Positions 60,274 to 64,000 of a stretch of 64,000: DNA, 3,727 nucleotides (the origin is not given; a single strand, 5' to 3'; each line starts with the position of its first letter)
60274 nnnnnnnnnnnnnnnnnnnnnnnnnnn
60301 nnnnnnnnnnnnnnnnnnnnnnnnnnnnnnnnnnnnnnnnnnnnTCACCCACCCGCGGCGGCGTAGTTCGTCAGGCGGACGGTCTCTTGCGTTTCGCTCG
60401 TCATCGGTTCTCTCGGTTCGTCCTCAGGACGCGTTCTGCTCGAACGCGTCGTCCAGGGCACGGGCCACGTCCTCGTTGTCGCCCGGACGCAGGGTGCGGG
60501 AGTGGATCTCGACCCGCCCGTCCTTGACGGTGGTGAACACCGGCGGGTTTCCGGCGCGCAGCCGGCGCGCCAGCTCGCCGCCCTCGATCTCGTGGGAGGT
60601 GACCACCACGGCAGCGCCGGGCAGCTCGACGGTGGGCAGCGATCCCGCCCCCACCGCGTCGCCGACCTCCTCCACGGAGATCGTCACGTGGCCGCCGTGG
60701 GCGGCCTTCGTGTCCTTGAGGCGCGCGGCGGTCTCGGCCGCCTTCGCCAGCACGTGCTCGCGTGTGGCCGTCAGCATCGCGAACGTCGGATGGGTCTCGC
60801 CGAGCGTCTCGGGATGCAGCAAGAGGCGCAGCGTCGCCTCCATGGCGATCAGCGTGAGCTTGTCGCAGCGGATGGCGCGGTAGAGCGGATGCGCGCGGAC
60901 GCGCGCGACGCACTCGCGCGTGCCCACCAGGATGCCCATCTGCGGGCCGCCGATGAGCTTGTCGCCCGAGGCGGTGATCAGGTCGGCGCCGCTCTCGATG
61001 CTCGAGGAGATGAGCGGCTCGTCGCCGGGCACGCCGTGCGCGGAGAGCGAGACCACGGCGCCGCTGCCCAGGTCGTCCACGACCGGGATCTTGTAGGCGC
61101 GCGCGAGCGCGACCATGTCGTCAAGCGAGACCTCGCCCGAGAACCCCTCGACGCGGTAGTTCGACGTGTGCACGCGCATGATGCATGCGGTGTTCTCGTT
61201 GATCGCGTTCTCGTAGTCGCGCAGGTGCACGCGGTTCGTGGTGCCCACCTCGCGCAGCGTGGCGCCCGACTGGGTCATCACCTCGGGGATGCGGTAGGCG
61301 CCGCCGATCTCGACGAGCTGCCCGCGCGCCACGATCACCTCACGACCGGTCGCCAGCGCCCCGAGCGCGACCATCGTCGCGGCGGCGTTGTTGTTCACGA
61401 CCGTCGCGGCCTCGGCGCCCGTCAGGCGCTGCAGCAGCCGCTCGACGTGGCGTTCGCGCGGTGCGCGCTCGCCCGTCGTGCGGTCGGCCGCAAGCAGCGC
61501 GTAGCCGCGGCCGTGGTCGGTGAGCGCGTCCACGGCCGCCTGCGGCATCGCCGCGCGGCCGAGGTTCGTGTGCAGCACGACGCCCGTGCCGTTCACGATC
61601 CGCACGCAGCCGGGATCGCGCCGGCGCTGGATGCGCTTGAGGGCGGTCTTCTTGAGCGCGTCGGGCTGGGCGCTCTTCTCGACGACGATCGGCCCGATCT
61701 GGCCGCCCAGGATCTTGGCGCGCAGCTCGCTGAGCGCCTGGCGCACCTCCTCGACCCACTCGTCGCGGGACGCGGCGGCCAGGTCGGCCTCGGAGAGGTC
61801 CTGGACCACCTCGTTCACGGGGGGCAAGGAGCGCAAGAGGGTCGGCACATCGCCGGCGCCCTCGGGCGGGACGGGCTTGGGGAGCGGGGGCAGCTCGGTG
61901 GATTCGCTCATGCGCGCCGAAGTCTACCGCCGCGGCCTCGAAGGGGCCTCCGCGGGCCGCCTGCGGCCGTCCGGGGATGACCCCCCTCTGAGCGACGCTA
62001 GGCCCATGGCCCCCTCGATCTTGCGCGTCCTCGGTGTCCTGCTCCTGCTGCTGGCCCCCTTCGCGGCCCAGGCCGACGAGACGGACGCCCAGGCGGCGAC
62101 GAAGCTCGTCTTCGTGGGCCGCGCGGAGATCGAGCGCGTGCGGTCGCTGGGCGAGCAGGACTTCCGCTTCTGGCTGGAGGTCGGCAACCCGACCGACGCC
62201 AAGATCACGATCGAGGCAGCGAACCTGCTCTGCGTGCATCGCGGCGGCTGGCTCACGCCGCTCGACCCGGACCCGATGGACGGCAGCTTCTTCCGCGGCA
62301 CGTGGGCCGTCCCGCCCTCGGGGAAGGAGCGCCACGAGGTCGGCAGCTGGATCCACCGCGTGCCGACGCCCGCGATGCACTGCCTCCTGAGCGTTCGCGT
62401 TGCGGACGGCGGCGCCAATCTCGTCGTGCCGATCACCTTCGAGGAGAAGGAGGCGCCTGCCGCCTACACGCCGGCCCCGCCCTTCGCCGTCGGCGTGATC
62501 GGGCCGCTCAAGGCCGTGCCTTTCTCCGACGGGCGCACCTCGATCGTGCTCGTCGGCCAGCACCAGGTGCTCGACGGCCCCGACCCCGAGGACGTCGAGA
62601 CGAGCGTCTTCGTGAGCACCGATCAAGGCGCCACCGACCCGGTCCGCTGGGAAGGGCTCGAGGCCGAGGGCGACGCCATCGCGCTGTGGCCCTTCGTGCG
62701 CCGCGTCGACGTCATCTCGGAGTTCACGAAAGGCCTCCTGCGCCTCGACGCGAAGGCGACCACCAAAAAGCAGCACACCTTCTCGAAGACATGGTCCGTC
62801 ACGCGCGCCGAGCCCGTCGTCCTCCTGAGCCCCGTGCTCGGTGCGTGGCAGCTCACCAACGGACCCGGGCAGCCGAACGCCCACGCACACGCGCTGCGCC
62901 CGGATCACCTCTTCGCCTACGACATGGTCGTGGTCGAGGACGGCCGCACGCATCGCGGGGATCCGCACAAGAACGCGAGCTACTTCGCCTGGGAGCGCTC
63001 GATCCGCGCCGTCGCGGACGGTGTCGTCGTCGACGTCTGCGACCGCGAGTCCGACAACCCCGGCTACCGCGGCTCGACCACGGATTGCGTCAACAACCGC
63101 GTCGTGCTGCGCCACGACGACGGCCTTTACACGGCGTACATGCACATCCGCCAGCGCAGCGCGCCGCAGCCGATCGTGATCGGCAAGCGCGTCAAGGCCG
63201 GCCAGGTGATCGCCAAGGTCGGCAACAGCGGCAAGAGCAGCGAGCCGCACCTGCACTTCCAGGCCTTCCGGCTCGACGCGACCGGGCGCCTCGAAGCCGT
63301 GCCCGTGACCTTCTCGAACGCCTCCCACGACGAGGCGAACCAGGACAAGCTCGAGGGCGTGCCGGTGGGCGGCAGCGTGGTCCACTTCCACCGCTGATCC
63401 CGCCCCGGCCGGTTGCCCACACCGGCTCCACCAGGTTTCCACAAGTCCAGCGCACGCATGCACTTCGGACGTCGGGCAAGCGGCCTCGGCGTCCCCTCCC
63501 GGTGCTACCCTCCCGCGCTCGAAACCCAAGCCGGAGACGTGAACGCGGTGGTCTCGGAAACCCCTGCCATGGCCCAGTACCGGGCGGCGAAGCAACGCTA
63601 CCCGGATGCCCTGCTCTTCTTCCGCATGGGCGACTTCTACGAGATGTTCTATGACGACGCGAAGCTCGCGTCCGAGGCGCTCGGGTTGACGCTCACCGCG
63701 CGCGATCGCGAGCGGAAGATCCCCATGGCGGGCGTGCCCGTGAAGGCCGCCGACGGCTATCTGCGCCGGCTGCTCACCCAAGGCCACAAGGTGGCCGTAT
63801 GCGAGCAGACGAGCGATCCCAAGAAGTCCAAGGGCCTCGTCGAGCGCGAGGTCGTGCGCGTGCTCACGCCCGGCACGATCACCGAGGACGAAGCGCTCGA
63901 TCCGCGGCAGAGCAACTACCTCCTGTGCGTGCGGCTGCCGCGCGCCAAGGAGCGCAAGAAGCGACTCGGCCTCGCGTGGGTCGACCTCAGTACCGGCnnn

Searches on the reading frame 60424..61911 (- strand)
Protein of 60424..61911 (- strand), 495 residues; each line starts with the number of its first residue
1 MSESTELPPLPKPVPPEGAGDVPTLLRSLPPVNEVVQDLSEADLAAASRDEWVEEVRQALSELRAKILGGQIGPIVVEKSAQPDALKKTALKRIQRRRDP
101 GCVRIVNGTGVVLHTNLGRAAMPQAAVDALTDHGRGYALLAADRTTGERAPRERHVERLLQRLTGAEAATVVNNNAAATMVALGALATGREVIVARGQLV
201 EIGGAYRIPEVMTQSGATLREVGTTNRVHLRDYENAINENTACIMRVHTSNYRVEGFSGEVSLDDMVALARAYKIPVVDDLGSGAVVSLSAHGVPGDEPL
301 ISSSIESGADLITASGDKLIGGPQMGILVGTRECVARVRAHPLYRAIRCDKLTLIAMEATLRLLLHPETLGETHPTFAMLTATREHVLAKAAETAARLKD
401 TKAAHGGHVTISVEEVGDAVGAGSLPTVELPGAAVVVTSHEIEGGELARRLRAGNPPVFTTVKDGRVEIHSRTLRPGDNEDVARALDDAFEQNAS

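Call 7: search_protein_families(library=ncbifam, proteins=[window:60424-61911:-])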
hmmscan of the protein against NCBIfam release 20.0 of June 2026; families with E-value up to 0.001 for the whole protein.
window:60424-61911:- (495 aa): 5 families
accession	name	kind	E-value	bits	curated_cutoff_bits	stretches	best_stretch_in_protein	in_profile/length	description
TIGR00474.1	selA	equivalog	2.1e-151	504.9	267.9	1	26-487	1-454/455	L-seryl-tRNA(Sec) selenium transferase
TIGR01437.1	selA_rel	subfamily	4.6e-18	65.2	385.3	1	168-486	78-359/363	DgaE family pyridoxal phosphate-dependent ammonia lyase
NF047797.1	glminPNH3LysDgaE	equivalog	1.4e-10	40.7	600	1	175-360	89-255/367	D-glucosaminate-6-phosphate ammonia lyase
TIGR03576.1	pyridox_MJ0158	hypoth_equivalog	2.4e-07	30.3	304.45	1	161-361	65-247/346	TIGR03576 family pyridoxal phosphate-dependent enzyme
TIGR01326.1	OAH_OAS_sulfhy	subfamily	0.00037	19.3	495.1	1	153-324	59-209/418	O-acetylhomoserine aminocarboxypropyltransferase/cysteine synthase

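Call 50: list_cluster_members(proteins=[P0001, window:60424-61911:-])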
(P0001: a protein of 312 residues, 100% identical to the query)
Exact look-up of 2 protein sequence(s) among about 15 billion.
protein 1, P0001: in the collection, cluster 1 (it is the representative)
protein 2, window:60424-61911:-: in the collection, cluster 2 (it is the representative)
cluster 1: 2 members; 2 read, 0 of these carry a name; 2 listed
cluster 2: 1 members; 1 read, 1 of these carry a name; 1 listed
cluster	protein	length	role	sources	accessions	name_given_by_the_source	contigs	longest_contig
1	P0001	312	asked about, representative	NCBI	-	-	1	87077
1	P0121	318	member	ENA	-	-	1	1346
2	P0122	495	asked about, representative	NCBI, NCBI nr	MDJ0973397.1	MAG: L-seryl-tRNA(Sec) selenium transferase [Planctomycetota bacterium] | L-seryl-tRNA(Sec) selenium transferase [Planctomycetota bacterium]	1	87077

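Call 51: find_encoding_contigs(protein=P0122, flank=10000, max_places=2)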
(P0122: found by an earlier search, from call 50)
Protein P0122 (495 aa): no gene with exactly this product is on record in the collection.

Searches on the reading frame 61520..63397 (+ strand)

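Call 10: search_protein_families(library=pfam, proteins=[window:61520-63397:+])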
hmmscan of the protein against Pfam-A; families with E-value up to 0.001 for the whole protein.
window:61520-63397:+ (625 aa): 1 family
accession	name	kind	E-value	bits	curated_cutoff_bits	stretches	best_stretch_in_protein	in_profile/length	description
PF01551.29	Peptidase_M23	-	1.7e-16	60.6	28.7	1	493-582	14-87/96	Peptidase family M23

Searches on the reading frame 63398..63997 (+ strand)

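Call 10: search_protein_families(library=pfam, proteins=[window:63398-63997:+])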
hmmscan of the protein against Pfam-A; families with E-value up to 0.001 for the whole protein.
window:63398-63997:+ (200 aa): 1 family
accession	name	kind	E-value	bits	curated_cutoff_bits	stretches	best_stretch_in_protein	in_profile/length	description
PF01624.25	MutS_I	-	1.2e-43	148.3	20.6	1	55-165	1-113/113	MutS domain I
